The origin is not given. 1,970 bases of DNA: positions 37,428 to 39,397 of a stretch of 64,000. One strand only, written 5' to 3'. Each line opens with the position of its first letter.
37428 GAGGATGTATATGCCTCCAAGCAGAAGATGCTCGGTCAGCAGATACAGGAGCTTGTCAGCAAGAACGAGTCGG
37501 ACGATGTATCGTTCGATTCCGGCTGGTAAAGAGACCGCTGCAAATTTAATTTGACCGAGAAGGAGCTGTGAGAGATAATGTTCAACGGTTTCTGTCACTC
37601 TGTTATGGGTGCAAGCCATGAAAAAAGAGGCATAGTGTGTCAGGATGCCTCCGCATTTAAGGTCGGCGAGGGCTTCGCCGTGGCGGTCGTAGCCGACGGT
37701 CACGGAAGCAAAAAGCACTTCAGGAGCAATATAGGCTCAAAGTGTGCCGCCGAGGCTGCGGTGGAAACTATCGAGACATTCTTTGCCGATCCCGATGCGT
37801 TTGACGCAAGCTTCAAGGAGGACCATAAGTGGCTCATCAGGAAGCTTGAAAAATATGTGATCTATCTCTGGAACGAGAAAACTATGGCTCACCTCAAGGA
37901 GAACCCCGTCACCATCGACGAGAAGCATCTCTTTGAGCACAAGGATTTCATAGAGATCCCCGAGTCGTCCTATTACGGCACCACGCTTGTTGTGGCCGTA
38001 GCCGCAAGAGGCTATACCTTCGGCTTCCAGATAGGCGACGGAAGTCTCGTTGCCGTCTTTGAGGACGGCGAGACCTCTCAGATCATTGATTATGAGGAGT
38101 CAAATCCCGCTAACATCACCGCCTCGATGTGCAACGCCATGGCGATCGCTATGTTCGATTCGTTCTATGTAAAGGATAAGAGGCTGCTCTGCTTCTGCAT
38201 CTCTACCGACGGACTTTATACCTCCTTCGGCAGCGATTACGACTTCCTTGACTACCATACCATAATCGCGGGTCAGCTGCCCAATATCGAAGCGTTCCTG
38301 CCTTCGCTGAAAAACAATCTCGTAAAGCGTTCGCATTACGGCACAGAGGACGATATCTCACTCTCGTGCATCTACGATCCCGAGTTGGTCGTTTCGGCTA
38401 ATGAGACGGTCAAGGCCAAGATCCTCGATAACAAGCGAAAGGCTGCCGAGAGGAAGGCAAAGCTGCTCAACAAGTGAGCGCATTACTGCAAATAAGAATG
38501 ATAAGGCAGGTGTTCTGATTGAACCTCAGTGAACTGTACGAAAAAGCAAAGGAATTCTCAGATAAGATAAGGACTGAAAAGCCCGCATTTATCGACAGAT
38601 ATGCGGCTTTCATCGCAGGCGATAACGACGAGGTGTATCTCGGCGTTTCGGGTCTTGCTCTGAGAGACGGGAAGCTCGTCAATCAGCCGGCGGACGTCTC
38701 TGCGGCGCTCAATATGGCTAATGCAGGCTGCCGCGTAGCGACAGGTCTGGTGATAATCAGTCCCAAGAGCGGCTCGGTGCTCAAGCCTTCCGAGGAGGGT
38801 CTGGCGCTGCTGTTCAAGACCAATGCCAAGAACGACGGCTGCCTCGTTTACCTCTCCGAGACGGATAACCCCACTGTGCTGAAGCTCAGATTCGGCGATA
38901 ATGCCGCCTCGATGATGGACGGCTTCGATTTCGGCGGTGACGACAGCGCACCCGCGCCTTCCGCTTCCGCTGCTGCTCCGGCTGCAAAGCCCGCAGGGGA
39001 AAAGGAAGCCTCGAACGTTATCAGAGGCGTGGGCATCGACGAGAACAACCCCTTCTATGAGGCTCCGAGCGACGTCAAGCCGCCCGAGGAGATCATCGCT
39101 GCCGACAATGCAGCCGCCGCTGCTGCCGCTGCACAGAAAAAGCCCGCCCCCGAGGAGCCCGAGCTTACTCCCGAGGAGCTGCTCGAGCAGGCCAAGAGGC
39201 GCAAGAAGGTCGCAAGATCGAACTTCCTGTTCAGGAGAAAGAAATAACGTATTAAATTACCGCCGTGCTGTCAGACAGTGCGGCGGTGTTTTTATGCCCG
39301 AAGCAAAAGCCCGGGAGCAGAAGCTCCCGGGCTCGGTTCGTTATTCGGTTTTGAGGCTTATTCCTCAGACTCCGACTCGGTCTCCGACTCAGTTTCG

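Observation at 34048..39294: Five-gene operon: TerY-P-like kinase/vWA/PP2C triad extended by a Zn-ribbon-LRR protein and an unknown basic-tailed protein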

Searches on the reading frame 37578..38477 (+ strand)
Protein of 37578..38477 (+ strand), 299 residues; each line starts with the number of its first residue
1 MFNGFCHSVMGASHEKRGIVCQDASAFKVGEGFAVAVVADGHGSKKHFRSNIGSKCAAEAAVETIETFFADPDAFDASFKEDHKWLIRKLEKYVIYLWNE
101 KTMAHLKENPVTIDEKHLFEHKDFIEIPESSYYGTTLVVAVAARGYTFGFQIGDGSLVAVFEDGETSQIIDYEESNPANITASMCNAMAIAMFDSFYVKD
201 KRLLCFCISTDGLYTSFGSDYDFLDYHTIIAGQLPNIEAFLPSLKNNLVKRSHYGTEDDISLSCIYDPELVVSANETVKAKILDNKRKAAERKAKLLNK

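Call 4: search_protein_families(library=pfam, proteins=[window:37578-38477:+], max_evalue=0.01)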
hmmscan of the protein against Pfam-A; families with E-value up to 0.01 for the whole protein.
window:37578-38477:+ (299 aa): 1 family
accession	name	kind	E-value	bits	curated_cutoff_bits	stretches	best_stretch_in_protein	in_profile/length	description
PF13672.11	PP2C_2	-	2.3e-33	115.9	24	1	11-230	2-191/209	Protein phosphatase 2C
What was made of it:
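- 37578..38477 (+): Gene 4 (299 aa). PP2C_2-type Ser/Thr phosphatase with all metal-binding aspartates intact. PP2C_2 2.3e-33 (call 4).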

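Call 5: search_protein_families(library=padloc, proteins=[window:37578-38477:+], max_evalue=0.01)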
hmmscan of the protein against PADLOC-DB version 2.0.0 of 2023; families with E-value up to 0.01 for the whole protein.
window:37578-38477:+ (299 aa): 0 families

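Call 6: search_protein_families(library=ncbifam, proteins=[window:37578-38477:+], max_evalue=0.01)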
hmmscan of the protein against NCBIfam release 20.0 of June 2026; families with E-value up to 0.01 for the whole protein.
window:37578-38477:+ (299 aa): 1 family
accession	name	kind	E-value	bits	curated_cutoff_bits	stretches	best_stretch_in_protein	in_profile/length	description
NF033484.1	Stp1_PP2C_phos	equivalog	0.00041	20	230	0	22-169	12-125/232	Stp1/IreP family PP2C-type Ser/Thr phosphatase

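Call 8: search_protein_families(library=padloc, proteins=[window:37578-38477:+], max_evalue=10)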
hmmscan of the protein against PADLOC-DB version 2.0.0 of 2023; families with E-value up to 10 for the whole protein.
window:37578-38477:+ (299 aa): 0 families

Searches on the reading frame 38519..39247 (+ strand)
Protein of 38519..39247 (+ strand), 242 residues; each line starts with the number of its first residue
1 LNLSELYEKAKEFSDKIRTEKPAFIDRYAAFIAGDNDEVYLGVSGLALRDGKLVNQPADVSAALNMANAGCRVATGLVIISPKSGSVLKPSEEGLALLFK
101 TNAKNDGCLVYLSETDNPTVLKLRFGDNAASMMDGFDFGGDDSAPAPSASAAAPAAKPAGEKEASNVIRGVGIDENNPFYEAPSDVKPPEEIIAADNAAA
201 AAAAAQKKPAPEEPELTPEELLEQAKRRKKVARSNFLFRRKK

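Call 4: search_protein_families(library=pfam, proteins=[window:38519-39247:+], max_evalue=0.01)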
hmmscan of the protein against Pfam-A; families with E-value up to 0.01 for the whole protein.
window:38519-39247:+ (242 aa): 1 family
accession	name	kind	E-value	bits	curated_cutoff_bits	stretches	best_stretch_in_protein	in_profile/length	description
PF22071.2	FAP42_B2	-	0.0013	19.4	27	1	33-119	5-91/108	FAP42 domain B2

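Call 5: search_protein_families(library=padloc, proteins=[window:38519-39247:+], max_evalue=0.01)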
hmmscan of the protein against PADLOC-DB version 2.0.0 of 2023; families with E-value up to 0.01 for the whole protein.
window:38519-39247:+ (242 aa): 0 families

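Call 6: search_protein_families(library=ncbifam, proteins=[window:38519-39247:+], max_evalue=0.01)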
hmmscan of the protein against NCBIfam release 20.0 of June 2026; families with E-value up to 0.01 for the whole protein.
window:38519-39247:+ (242 aa): 0 families

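Call 8: search_protein_families(library=padloc, proteins=[window:38519-39247:+], max_evalue=10)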
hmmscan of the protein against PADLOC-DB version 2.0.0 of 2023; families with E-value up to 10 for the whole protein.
window:38519-39247:+ (242 aa): 0 families

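Call 10: find_homologous_proteins(query=window:38519-39247:+, max_evalue=0.001)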
Query window:38519-39247:+ (242 aa): 14 proteins with E <= 0.001 among 5448 candidates.
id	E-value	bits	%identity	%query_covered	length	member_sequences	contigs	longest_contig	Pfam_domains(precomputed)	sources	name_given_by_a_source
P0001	4.1e-150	515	100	100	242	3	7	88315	-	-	-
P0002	7.6e-85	302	59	100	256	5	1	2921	-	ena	-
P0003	3.8e-81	290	57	100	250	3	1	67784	-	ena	-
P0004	9.1e-79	282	55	100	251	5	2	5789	-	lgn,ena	-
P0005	4.1e-60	221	50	100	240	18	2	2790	-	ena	-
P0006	4.4e-50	188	43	100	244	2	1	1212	-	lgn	-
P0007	9.6e-50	187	42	80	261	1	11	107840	-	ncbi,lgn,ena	-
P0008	2.7e-49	186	42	80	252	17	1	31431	-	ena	-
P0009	6.6e-48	181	43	100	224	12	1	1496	-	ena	-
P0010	5.4e-47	178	45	100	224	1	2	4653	-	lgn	-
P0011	1.5e-45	173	44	100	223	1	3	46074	-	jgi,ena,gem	-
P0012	3.2e-32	130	35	51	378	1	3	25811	-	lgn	-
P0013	1.7e-30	124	35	51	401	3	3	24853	-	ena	-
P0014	5.0e-30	123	35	51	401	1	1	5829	-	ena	-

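Call 12: find_encoding_contigs(protein=P0007, flank=10000, max_places=2)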
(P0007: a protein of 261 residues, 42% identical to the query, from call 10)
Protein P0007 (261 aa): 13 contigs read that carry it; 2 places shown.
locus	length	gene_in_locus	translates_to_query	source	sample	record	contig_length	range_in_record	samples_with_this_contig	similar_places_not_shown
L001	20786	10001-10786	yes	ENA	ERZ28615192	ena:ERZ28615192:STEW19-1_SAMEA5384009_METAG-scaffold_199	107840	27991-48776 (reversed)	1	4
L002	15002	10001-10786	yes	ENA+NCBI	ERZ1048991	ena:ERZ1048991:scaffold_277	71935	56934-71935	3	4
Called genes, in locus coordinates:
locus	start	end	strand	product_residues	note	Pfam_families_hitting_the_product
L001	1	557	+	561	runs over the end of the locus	PF00037:Fer4 (faint), PF12837:Fer4_6 (faint), PF12838:Fer4_7, PF13187:Fer4_9 (weak), PF13237:Fer4_10, PF02906:Fe_hyd_lg_C, PF04060:FeS (weak)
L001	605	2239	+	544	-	PF09967:DUF2201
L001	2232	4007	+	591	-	-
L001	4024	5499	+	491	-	PF00004:AAA (weak), PF07728:AAA_5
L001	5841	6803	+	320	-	PF13855:LRR_8 (faint), PF13306:LRR_5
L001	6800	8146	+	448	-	PF00069:Pkinase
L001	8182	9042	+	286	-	PF00092:VWA, PF13519:VWA_2 (faint)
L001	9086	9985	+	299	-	PF13672:PP2C_2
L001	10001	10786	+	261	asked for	-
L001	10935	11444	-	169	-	-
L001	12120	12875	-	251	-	PF24741:AlkZ-rel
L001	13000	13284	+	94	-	PF00753:Lactamase_B, PF12706:Lactamase_B_2 (weak)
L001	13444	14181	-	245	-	PF01609:DDE_Tnp_1, PF13751:DDE_Tnp_1_6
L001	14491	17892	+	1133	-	PF01582:TIR, PF08937:ThsB_TIR (weak), PF13676:TIR_2, PF13360:PQQ_2 (faint), PF25174:Beta-prop_THOC3 (faint)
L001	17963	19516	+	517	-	PF01368:DHH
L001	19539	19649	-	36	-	-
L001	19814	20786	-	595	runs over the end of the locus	PF12891:Glyco_hydro_44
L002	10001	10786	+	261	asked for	-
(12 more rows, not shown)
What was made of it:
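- A TIR-domain gene lies 4 kb downstream in L001 (call 12).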

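Call 13: find_encoding_contigs(protein=P0011, flank=10000, max_places=2)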
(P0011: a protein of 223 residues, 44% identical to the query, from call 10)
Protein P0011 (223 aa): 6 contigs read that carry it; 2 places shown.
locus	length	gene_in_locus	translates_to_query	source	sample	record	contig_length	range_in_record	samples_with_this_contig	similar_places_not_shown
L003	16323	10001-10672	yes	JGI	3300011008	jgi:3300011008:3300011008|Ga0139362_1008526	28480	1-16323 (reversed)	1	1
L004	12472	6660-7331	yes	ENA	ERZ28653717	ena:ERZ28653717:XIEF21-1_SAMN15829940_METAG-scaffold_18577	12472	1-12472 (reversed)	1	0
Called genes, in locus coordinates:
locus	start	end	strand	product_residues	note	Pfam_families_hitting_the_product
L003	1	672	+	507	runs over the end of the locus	PF00501:AMP-binding, PF23562:AMP-binding_C_3 (weak)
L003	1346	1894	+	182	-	-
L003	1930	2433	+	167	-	PF00149:Metallophos (faint), PF12850:Metallophos_2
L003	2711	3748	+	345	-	-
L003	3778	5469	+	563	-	PF12797:Fer4_2 (faint), PF12837:Fer4_6 (faint), PF12838:Fer4_7, PF13187:Fer4_9 (weak), PF13237:Fer4_10, PF00037:Fer4 (weak), PF02906:Fe_hyd_lg_C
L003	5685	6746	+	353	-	PF13306:LRR_5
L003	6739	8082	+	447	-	PF00069:Pkinase (weak)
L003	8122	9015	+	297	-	PF00092:VWA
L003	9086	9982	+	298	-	PF13672:PP2C_2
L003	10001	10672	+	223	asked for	-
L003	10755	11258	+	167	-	-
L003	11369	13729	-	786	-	PF02574:S-methyl_trans, PF00809:Pterin_bind, PF02607:B12-binding_2, PF02310:B12-binding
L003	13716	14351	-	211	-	PF02965:Met_synt_B12 (weak)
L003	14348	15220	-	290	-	PF02219:MTHFR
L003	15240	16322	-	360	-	?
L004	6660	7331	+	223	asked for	-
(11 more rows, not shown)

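Call 14: find_encoding_contigs(protein=P0012, flank=10000, max_places=2)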
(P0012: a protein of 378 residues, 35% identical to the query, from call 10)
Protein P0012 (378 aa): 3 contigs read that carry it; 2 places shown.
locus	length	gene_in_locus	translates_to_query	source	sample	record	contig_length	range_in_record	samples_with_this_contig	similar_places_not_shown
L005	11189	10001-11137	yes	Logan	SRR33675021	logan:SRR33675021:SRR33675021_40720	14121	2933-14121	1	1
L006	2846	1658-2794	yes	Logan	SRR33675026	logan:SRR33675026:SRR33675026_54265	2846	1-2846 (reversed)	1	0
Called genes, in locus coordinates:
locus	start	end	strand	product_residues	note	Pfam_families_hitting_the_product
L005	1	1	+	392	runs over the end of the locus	PF13180:PDZ_2 (weak), PF14685:PDZ_Tricorn (weak), PF17820:PDZ_6, PF05580:Peptidase_S55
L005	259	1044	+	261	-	PF00072:Response_reg, PF08769:Spo0A_C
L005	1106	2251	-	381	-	PF00465:Fe-ADH, PF13685:Fe-ADH_2, PF25137:ADH_Fe_C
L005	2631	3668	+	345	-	-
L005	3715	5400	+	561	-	PF12797:Fer4_2 (faint), PF12838:Fer4_7, PF13187:Fer4_9 (weak), PF13237:Fer4_10, PF14697:Fer4_21 (faint), PF00037:Fer4 (weak), PF12837:Fer4_6 (weak), PF02906:Fe_hyd_lg_C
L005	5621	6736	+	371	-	PF13306:LRR_5, PF13855:LRR_8 (faint)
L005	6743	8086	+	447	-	PF00069:Pkinase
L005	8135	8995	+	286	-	PF00092:VWA, PF13519:VWA_2 (faint)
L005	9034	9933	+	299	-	PF13672:PP2C_2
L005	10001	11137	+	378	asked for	-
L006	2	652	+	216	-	?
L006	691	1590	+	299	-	PF13672:PP2C_2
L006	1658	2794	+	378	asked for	-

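Call 31: predict_structure(alignment_id=A1)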
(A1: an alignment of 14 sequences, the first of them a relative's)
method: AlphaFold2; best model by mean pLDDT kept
length: 242 residues; sequences in the alignment: 14
mean_pLDDT: 71.0   pTM: 0.48
mean pLDDT of the five models: 71.0, 70.8, 69.1, 67.7, 67.6
residues with pLDDT >= 90: 64; 70-90: 76; 50-70: 39; < 50: 63
segments of 3 or more residues with pLDDT < 50: 125-129, 138-170, 192-213
pLDDT, mean of each block of 10 residues (from residue 1): 88 91 89 91 91 93 93 92 89 89 86 67 49 48 38 37 42 66 61 42 45 59 81 78 61
secondary structure, 60 per line:
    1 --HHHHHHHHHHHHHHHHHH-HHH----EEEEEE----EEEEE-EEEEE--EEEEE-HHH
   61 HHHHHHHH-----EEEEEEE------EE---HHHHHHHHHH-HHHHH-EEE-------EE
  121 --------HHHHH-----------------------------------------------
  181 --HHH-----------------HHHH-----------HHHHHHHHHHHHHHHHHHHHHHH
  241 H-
elements in order: H3-20 E29-34 E39-43 E45-49 E52-56 H58-68 E74-80 H92-101 H103-107 E109-111 H129-133 H203-206 H218-241
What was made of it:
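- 38519..39247 (+): Gene 5 (242 aa). The N-terminal domain (aa 1-125, nt 38519-38893) has a cytidine/blasticidin-S-deaminase fold with the Zn ligands lost (PAD…PSEEG). A disordered linker (nt 38894-39163) carries conserved short motifs: G[FY]D, NPF, PP. A conserved Ser/Thr217 lies in [ML][ST][KP]E[ED][ML]L. The tail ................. is polybasic. AF2 pLDDT about 90 for aa 1-110 (call 31).
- On Cytidine/blasticidin-S deaminase (gene 5 N-domain): AF2 pLDDT about 90 (call 31).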

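Call 37: fold_search(model_id=the predicted structure, library=pdb)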
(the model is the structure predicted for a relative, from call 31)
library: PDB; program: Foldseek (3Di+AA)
matches with E <= 10: 1107; with E <= 0.001: 47
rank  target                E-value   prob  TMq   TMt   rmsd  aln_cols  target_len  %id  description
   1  4f3w_D                1.7e-06  1.00  0.38  0.72   4.3       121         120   18  Crystal structure of cytidine deaminase Cdd from Mycobacterium marinum (released 2012-05-23)
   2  4f3w_B                4.9e-06  1.00  0.38  0.71   4.4       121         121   18  Crystal structure of cytidine deaminase Cdd from Mycobacterium marinum (released 2012-05-23)
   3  2z3g_D                4.9e-06  1.00  0.37  0.69   3.3       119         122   17  Crystal structure of blasticidin S deaminase (BSD) (released 2007-10-23)
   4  2z3j_D                7.6e-06  1.00  0.40  0.71   3.3       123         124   16  Crystal structure of blasticidin S deaminase (BSD) R90K mutant (released 2007-10-23)
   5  1wn6_B                1.1e-05  1.00  0.37  0.67   3.3       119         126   17  Crystal Structure of Blasticidin S Deaminase (BSD) Complexed with Tetrahedral Intermediate of Blasticidin S (released 2005-10-25)
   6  2z3j_C                1.1e-05  1.00  0.37  0.66   3.4       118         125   17  Crystal structure of blasticidin S deaminase (BSD) R90K mutant (released 2007-10-23)
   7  2z3g_B                1.4e-05  1.00  0.38  0.67   3.4       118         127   16  Crystal structure of blasticidin S deaminase (BSD) (released 2007-10-23)
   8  2z3j_B                1.5e-05  1.00  0.37  0.66   3.5       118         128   17  Crystal structure of blasticidin S deaminase (BSD) R90K mutant (released 2007-10-23)
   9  3mpz_D                1.6e-05  1.00  0.39  0.72   4.3       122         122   19  Crystal structure of CYTIDINE DEAMINASE from Mycobacterium smegmatis (released 2010-05-19)
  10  4wif_A                1.7e-05  1.00  0.38  0.70   4.5       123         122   15  Crystal structure of E47Q mutant cytidine deaminase from Mycobacterium tuberculosis (MtCDA E47Q) (released 2015-09-09)
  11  2z3j_A                1.8e-05  1.00  0.39  0.69   3.3       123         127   17  Crystal structure of blasticidin S deaminase (BSD) R90K mutant (released 2007-10-23)
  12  2z3g_A                2.2e-05  1.00  0.40  0.72   3.4       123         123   16  Crystal structure of blasticidin S deaminase (BSD) (released 2007-10-23)
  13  1wn6_A                2.2e-05  1.00  0.38  0.68   3.4       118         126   16  Crystal Structure of Blasticidin S Deaminase (BSD) Complexed with Tetrahedral Intermediate of Blasticidin S (released 2005-10-25)
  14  2z3h_A                2.4e-05  1.00  0.40  0.73   3.3       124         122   17  Crystal structure of blasticidin S deaminase (BSD) complexed with deaminohydroxy blasticidin S (released 2007-10-23)
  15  3mpz_B                2.4e-05  1.00  0.38  0.72   4.3       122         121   19  Crystal structure of CYTIDINE DEAMINASE from Mycobacterium smegmatis (released 2010-05-19)
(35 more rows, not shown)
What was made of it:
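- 38519..39247 (+): The Foldseek top 50 PDB hits are all CDA or BSD, E 1.7e-6, TMt 0.72 (call 37).
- On Cytidine/blasticidin-S deaminase (gene 5 N-domain): The Foldseek top 50 hits are all CDA or BSD, E 1.7e-6, TMt 0.72 (call 37).
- Closest known: Homotetrameric cytidine deaminase / blasticidin-S deaminase family. Same: Fold match: TMt up to 0.73, E 1.7e-6 (call 37).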

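Call 39: search_solved_structures(query=A1, max_evalue=10, show_alignments=2)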
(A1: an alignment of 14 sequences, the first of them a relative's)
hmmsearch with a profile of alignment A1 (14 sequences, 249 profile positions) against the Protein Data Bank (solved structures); distinct sequences matched with E-value up to 10: 6.
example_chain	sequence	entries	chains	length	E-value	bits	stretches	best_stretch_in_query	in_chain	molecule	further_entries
3ht5_A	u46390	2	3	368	0.83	12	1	30-64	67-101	branched-chain-amino-acid aminotransferase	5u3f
2mt7_A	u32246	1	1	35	1.4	11.2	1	92-115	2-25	Hs1a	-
9wop_A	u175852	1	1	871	1.4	11.2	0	179-213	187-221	Protein kinase domain-containing protein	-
9wj0_A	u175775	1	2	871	1.4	11.2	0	179-213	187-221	Protein kinase domain-containing protein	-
5we3_A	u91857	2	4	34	2.5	10.4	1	93-109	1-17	Beta-theraphotoxin-Ps1a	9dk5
5i2p_A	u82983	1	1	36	2.8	10.3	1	91-109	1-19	W7A mu-TRTX-Pre1a Toxin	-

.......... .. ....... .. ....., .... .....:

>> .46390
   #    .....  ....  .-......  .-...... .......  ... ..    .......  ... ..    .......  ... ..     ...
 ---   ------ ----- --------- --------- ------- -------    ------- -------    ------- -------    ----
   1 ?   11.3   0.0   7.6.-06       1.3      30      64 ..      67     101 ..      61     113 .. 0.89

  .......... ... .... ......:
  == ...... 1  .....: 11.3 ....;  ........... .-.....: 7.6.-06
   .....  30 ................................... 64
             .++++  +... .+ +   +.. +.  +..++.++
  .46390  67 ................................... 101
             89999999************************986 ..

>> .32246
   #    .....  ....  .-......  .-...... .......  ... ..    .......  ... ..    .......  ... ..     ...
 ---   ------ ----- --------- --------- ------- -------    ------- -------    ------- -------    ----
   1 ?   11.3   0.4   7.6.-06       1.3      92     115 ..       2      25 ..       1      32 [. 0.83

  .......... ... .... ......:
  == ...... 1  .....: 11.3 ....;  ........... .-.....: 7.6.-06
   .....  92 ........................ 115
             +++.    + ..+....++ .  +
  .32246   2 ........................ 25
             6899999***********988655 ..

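Call 66: search_dna_similar(query=window:38519-39247:+, collection=plasmids, mode=protein, max_evalue=0.01, max_rows=10)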
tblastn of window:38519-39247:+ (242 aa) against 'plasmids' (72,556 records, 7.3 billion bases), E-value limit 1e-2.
No match.

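Call 67: search_dna_similar(query=window:38519-39247:+, collection=phages, mode=protein, max_evalue=0.01, max_rows=10)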
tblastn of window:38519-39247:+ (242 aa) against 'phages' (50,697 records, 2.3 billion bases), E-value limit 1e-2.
No match.
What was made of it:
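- Gene 5 is absent from plasmids and phages: calls 66, 67.
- Tried and rejected: Gene 5 had no hit in plasmids or phages (calls 66, 67).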

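Call 76: search_protein_representatives(alignment_id=A1)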
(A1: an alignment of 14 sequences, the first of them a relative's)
Query: 14 sequences, 249 profile positions. Proteins with E-value up to 0.001 (for the whole library): 223; up to 1e-10: 122; up to 1e-30: 29. The best 150 are listed.
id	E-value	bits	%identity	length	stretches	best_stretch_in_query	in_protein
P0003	1.7e-106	371.3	-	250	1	1-249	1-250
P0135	3.4e-98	344.1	-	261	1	1-249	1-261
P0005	8.9e-98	342.7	-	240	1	1-249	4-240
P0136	1.9e-94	331.9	-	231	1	1-249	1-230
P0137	7.3e-80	284.1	-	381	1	1-249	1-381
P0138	1.5e-77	276.5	-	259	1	6-249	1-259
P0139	2.1e-73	262.9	-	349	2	1-163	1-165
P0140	1.8e-71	256.6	-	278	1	1-249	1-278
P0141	7.0e-70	251.4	-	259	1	1-249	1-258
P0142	4.5e-62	225.8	-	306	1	1-249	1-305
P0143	2.6e-58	213.5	-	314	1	1-249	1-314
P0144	8.4e-55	202.0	-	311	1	1-249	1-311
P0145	1.9e-50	187.7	-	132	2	167-249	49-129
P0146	1.1e-45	172.2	-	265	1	1-248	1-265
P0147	1.5e-45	171.7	-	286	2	1-227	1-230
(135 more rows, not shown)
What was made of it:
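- Closest known: Homotetrameric cytidine deaminase / blasticidin-S deaminase family. Different: It is a small orphan family of 223 representatives, restricted to this operon (call 76).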
